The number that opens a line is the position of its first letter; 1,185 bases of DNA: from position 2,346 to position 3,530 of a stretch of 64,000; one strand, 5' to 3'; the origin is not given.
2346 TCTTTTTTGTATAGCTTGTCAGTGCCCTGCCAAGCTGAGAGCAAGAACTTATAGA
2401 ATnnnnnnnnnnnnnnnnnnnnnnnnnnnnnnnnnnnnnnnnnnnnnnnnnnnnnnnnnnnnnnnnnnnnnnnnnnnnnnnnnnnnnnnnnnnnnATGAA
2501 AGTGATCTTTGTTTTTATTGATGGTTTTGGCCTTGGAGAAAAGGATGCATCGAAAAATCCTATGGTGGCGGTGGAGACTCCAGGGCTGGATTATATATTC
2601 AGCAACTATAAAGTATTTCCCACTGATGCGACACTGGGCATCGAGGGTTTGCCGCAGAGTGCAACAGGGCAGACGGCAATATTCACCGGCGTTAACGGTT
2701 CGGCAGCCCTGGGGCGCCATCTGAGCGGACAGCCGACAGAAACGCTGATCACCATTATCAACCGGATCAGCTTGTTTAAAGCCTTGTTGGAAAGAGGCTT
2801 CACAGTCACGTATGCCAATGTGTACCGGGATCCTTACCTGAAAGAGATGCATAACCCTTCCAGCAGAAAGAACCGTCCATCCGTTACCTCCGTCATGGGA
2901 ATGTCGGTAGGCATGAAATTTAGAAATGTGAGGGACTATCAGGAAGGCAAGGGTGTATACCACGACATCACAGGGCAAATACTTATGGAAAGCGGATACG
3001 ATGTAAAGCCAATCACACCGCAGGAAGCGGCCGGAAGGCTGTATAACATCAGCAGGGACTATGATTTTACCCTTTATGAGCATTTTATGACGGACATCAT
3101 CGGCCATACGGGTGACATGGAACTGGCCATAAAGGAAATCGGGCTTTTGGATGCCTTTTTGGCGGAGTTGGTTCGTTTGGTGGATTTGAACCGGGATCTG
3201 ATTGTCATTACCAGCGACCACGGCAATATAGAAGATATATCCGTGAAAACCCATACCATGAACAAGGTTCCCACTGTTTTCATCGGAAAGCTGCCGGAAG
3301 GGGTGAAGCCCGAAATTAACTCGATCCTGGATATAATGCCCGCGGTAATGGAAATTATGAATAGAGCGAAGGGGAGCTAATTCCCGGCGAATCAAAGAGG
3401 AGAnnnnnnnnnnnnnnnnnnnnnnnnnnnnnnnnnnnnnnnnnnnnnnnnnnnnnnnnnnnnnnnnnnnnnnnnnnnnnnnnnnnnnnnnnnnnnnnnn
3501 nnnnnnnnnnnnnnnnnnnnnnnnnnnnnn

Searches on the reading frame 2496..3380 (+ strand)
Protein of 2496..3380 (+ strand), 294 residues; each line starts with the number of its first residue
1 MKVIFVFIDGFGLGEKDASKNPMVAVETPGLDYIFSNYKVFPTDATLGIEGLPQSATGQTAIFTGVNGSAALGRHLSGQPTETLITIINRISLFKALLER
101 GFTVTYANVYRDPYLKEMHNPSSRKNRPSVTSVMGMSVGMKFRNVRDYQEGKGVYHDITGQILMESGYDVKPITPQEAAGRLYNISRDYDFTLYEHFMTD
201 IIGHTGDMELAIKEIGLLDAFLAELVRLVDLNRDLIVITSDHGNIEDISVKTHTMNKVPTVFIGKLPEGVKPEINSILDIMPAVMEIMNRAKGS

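Call 70: search_protein_families(library=pfam, proteins=[window:2496-3380:+], max_evalue=0.001)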
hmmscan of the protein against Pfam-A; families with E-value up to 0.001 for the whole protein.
window:2496-3380:+ (294 aa): 1 family
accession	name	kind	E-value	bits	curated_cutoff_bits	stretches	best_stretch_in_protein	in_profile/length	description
PF01676.23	Metalloenzyme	-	6.5e-24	85.3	24.3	1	1-288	1-248/252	Metalloenzyme superfamily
